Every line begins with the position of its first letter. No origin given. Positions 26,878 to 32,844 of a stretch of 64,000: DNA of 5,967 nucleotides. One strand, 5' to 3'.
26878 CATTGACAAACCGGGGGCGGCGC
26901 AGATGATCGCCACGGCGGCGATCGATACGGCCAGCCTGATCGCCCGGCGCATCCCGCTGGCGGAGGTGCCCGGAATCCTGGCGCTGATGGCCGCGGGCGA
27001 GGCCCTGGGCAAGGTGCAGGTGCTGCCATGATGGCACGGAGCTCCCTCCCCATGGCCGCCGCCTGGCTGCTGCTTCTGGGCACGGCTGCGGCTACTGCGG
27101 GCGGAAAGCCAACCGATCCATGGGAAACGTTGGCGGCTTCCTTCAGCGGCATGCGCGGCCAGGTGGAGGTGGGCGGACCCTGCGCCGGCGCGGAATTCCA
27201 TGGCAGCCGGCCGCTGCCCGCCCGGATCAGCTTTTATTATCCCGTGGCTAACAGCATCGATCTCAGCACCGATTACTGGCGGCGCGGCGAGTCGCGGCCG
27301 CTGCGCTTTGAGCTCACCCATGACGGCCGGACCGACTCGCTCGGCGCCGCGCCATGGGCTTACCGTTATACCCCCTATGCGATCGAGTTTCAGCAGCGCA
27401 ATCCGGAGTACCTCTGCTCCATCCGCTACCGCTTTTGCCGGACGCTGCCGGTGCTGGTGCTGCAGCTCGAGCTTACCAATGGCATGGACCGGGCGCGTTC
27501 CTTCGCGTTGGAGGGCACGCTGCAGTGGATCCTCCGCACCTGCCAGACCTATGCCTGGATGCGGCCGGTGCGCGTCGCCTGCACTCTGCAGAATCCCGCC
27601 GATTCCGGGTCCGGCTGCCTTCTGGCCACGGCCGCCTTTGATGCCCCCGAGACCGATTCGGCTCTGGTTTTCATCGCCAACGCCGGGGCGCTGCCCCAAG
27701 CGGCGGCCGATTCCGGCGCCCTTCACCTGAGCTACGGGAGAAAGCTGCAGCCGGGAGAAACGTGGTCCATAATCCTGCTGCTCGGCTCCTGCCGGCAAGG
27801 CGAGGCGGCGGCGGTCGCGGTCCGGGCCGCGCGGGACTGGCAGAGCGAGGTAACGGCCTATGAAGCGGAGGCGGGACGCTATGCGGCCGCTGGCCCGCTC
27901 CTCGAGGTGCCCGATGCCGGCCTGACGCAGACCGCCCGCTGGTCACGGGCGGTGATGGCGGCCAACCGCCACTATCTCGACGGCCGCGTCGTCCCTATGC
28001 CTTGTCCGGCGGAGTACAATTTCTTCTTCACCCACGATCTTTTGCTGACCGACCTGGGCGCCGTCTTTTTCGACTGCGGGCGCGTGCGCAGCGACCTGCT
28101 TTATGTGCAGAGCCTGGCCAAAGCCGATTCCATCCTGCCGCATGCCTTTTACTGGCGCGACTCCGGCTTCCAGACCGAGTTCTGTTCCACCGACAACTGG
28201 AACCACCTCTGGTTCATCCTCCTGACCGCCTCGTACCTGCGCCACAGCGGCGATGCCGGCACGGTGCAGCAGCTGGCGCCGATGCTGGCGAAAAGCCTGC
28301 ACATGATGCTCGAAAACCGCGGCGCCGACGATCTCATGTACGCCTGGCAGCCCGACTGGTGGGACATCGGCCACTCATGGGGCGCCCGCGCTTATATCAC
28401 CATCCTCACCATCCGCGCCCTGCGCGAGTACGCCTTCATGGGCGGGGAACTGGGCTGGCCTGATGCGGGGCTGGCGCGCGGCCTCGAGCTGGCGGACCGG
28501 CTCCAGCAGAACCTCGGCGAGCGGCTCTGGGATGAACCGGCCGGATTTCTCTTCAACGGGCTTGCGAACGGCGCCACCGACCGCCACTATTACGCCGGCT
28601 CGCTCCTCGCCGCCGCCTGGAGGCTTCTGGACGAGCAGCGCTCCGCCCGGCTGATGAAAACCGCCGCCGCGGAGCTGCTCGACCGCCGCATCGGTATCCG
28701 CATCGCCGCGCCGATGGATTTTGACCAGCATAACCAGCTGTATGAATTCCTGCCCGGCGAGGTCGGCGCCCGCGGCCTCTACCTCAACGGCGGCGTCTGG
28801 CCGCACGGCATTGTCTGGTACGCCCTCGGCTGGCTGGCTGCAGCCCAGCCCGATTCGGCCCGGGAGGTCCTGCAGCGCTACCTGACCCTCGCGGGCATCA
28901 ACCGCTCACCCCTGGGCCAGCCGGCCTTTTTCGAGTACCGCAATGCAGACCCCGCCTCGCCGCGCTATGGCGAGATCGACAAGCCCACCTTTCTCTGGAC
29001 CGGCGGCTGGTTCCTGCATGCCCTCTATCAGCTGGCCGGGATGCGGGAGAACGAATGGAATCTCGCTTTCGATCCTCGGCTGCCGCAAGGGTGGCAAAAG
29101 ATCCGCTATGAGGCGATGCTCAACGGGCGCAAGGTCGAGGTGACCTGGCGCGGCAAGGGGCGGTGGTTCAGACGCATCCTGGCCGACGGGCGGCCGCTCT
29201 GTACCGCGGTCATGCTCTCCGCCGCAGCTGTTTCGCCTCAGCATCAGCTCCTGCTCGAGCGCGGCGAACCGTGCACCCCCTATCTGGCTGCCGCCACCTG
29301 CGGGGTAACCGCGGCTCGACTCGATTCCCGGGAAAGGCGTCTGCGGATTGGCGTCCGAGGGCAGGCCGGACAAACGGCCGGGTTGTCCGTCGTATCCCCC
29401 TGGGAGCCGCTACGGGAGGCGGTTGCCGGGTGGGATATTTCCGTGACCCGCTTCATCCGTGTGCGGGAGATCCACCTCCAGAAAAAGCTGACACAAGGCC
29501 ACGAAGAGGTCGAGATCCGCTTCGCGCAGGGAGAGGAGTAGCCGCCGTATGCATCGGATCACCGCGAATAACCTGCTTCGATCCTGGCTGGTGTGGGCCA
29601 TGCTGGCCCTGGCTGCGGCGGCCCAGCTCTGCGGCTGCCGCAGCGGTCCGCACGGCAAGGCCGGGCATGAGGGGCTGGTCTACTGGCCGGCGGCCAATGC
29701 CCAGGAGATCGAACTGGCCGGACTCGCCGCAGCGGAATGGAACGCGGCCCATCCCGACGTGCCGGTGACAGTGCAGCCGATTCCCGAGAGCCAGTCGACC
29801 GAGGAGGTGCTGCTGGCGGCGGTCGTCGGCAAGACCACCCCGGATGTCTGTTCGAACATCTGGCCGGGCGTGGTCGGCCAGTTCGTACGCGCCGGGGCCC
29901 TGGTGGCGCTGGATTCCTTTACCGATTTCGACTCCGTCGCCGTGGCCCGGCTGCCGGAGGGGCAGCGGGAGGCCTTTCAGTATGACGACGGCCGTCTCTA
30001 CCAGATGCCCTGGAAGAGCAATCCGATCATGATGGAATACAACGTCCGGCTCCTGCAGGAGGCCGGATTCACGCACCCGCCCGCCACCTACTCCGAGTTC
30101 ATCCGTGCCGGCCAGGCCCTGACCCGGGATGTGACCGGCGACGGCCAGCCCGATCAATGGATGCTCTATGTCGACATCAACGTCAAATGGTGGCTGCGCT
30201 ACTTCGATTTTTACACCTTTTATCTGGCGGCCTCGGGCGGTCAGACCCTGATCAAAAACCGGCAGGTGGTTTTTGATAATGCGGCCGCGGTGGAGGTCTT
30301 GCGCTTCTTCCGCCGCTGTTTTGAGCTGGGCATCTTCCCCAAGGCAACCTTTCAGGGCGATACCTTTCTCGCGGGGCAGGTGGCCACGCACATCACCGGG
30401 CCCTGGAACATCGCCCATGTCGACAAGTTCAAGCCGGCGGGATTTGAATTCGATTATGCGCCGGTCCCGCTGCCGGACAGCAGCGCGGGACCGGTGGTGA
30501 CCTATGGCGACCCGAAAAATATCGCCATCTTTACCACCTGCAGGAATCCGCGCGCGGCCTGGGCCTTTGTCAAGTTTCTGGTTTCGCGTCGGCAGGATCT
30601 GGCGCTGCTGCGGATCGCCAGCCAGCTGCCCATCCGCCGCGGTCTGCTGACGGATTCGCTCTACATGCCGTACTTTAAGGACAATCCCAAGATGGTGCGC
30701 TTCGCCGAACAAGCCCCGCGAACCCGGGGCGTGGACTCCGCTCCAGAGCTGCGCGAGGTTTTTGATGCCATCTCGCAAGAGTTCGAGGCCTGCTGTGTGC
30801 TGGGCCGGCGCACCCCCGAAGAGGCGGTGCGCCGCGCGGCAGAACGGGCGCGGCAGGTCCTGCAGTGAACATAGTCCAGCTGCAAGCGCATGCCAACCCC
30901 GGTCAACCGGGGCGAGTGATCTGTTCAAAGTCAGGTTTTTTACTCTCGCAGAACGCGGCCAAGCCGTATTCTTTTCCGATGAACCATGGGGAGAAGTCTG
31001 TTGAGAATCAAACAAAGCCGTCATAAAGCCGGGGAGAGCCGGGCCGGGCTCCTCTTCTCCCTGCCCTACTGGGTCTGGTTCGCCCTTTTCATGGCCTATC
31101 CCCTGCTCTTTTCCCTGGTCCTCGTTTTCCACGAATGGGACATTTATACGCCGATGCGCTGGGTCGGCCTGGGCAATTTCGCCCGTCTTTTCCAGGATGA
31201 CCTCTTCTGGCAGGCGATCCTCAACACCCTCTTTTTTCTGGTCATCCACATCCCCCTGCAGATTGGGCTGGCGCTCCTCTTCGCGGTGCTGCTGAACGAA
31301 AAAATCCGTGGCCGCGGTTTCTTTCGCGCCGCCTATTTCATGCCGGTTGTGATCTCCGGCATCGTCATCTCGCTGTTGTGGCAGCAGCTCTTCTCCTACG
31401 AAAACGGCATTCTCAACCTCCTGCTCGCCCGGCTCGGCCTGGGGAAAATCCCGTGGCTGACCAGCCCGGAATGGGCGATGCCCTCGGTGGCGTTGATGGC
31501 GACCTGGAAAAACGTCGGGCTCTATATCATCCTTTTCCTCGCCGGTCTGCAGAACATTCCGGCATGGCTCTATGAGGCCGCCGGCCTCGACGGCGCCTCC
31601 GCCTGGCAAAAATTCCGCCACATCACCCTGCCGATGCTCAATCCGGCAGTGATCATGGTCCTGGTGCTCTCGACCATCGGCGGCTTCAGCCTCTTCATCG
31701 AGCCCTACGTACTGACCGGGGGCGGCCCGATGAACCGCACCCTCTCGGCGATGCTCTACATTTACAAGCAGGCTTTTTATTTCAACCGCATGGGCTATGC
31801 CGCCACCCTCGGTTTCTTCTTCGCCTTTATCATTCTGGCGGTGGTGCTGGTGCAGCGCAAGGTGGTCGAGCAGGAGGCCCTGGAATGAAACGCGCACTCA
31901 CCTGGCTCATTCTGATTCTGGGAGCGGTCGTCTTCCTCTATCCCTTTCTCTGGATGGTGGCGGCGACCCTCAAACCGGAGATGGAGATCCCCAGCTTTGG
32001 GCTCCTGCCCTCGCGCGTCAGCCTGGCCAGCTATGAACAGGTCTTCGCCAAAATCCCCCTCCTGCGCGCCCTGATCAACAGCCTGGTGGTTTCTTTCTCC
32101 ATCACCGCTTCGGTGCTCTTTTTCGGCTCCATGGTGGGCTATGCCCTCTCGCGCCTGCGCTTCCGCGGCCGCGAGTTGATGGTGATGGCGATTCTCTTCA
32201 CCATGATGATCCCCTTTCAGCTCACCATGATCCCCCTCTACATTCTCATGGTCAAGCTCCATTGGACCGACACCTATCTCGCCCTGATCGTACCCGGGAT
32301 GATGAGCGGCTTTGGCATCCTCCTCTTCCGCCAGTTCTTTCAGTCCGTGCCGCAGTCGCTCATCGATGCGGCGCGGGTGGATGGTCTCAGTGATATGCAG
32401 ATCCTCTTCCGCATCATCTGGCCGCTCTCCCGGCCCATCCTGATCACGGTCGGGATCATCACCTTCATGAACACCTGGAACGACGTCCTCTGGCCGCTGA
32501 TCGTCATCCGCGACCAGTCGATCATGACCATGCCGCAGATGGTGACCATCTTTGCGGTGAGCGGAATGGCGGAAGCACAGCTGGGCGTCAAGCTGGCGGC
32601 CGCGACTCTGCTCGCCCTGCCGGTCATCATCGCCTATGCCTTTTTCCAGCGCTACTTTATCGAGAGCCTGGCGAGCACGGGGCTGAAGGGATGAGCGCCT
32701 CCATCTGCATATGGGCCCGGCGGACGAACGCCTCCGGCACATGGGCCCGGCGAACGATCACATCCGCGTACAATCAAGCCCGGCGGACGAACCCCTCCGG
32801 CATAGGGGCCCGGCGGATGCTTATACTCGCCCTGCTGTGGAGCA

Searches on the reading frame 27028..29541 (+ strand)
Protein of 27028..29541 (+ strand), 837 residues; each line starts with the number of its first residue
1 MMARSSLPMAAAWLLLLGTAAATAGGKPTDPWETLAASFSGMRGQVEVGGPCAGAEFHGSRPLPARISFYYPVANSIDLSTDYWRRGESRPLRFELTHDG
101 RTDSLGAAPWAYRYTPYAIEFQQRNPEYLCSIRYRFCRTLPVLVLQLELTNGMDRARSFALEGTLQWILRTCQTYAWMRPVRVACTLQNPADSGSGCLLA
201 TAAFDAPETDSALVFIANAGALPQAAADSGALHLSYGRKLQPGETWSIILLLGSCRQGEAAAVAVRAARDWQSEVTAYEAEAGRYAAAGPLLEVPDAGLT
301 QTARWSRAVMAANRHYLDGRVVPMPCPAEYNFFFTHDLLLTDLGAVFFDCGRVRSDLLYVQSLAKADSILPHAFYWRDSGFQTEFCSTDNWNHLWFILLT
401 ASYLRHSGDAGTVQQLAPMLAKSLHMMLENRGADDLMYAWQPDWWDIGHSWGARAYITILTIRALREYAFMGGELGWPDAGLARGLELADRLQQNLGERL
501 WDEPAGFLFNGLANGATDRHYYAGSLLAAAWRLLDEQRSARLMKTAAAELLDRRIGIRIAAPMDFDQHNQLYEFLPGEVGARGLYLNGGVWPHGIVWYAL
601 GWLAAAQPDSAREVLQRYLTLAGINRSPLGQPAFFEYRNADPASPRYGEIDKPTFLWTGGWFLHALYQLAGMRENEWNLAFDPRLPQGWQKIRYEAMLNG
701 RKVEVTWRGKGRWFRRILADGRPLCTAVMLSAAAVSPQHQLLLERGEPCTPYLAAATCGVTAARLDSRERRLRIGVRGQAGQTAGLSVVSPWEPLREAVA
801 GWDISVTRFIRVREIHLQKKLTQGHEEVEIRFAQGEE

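Call 20: search_protein_families(library=pfam, proteins=[window:27028-29541:+], max_evalue=0.001)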
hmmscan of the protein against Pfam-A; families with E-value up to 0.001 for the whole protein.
window:27028-29541:+ (837 aa): 1 family
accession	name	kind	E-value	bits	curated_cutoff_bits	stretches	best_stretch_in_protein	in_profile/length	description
PF03633.20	Glyco_hydro_65C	-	2e-05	24.7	22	1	672-711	1-40/62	Glycosyl hydrolase family 65, C-terminal domain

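Call 64: search_protein_families(library=pfam, proteins=[window:27028-29541:+], max_evalue=0.01)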
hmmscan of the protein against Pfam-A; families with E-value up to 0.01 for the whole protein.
window:27028-29541:+ (837 aa): 3 families
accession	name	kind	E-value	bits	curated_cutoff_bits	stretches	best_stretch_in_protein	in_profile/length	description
PF03633.20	Glyco_hydro_65C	-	2e-05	24.7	22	1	672-711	1-40/62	Glycosyl hydrolase family 65, C-terminal domain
PF17167.11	Glyco_hydro_94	-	0.0026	17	27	1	388-598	120-344/420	Glycosyl hydrolase 94 superfamily, catalytic domain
PF12899.13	Glyco_hydro_100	-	0.0069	15.6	23.6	0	501-617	270-384/435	Alkaline and neutral invertase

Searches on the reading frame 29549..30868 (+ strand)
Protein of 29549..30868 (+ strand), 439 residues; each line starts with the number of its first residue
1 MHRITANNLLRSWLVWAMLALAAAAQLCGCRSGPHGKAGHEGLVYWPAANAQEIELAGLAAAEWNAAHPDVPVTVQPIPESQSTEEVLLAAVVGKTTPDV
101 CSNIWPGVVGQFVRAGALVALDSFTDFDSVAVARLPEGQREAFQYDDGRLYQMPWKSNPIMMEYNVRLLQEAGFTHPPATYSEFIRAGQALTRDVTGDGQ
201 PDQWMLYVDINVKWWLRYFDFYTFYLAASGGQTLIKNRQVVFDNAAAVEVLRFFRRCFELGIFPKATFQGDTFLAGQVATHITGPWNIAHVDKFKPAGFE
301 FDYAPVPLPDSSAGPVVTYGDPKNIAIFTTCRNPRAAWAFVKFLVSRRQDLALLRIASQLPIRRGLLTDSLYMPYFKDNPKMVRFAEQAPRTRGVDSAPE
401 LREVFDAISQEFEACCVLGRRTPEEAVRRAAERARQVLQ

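Call 20: search_protein_families(library=pfam, proteins=[window:29549-30868:+], max_evalue=0.001)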
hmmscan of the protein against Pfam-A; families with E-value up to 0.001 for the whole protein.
window:29549-30868:+ (439 aa): 2 families
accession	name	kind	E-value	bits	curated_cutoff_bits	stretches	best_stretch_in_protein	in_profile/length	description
PF13416.11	SBP_bac_8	-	2.8e-28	100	27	1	61-381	3-276/279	Bacterial extracellular solute-binding protein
PF01547.30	SBP_bac_1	-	1.7e-27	97.7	26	1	58-347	12-303/307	Bacterial extracellular solute-binding protein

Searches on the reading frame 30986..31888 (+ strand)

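Call 20: search_protein_families(library=pfam, proteins=[window:30986-31888:+], max_evalue=0.001)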
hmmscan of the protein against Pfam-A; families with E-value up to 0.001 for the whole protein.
window:30986-31888:+ (300 aa): 1 family
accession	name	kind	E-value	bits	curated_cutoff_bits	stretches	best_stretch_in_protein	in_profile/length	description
PF00528.27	BPD_transp_1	-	5.3e-15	56.1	26.4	1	93-291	2-176/184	Binding-protein-dependent transport system inner membrane component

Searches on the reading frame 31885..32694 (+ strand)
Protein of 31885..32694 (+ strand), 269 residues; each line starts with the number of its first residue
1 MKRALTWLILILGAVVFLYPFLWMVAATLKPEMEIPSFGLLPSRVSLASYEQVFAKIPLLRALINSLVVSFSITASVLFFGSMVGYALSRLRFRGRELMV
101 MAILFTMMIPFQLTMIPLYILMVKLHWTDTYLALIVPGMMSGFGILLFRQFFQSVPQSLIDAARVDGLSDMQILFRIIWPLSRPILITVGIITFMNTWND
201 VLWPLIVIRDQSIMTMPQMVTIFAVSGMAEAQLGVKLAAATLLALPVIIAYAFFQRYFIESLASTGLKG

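Call 20: search_protein_families(library=pfam, proteins=[window:31885-32694:+], max_evalue=0.001)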
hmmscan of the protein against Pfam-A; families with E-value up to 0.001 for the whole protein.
window:31885-32694:+ (269 aa): 1 family
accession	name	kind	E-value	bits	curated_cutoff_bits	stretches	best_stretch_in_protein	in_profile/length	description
PF00528.27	BPD_transp_1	-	3e-20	73.2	26.4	1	79-258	3-178/184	Binding-protein-dependent transport system inner membrane component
